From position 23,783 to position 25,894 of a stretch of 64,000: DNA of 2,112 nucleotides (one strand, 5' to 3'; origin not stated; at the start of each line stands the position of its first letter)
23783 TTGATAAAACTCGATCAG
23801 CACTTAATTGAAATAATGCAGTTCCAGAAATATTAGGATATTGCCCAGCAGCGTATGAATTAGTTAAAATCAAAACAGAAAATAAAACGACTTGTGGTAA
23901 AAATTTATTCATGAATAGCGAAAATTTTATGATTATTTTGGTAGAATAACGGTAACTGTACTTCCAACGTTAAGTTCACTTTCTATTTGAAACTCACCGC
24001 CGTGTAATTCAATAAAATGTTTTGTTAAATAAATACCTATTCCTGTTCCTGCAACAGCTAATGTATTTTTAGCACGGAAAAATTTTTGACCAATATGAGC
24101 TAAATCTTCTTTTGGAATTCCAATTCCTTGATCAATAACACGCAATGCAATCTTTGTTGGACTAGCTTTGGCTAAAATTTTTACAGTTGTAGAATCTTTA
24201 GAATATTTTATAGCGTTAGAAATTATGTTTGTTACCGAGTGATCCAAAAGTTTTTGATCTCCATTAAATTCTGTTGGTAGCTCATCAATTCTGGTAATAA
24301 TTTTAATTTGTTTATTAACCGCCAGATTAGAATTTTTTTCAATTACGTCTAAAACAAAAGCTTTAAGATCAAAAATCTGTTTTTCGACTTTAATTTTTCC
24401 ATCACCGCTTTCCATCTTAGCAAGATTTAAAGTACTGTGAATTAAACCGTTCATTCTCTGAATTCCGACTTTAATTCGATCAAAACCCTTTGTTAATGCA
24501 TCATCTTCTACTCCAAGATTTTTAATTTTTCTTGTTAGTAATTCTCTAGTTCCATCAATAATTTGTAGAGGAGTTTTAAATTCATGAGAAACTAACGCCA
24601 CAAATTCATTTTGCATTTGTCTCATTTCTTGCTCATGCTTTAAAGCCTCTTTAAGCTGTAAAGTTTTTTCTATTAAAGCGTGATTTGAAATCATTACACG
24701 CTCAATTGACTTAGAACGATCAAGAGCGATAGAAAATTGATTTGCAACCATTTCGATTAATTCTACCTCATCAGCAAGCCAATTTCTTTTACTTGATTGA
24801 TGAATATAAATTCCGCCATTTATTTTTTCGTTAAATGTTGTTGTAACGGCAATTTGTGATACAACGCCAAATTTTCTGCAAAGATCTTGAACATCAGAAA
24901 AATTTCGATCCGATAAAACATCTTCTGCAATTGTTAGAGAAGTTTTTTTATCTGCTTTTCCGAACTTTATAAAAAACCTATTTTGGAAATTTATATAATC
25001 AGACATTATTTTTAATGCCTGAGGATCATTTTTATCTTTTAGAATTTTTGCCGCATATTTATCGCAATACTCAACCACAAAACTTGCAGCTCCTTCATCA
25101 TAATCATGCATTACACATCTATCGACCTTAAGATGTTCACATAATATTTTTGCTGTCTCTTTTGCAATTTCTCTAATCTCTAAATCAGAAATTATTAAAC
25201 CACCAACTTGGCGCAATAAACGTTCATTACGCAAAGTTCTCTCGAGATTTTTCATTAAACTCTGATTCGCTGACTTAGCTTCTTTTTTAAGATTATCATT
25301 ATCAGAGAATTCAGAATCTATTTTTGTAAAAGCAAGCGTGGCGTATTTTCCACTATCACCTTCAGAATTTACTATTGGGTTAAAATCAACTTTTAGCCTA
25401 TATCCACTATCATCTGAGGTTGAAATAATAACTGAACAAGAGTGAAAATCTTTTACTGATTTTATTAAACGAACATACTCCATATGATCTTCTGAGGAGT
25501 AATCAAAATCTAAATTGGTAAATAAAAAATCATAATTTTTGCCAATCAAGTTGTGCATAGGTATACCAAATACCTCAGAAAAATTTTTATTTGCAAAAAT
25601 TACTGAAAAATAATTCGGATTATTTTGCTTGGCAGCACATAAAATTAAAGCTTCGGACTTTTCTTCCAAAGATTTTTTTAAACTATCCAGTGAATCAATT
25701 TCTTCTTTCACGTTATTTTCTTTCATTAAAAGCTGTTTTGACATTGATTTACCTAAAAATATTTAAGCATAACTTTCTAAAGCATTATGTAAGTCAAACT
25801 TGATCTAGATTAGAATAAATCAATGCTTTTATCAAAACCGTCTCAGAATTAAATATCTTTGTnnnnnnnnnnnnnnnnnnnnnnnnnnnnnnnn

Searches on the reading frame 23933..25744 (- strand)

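Call 44: search_protein_families(library=pfam, proteins=[window:23933-25744:-], max_evalue=0.001)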
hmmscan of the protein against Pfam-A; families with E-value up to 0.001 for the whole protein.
window:23933-25744:- (603 aa): 4 families
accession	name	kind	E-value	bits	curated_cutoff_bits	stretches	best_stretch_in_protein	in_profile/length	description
PF02518.31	HATPase_c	-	1e-23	84.3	26.4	1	495-602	1-108/111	Histidine kinase-, DNA gyrase B-, and HSP90-like ATPase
PF00512.31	HisKA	-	2e-12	47.4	26.9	1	378-447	2-66/66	His Kinase A (phospho-acceptor) domain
PF01590.32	GAF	-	4e-11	44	22.4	1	190-341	2-133/133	GAF domain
PF13426.13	PAS_9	-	1.4e-05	25.8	27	1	46-131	11-91/103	PAS domain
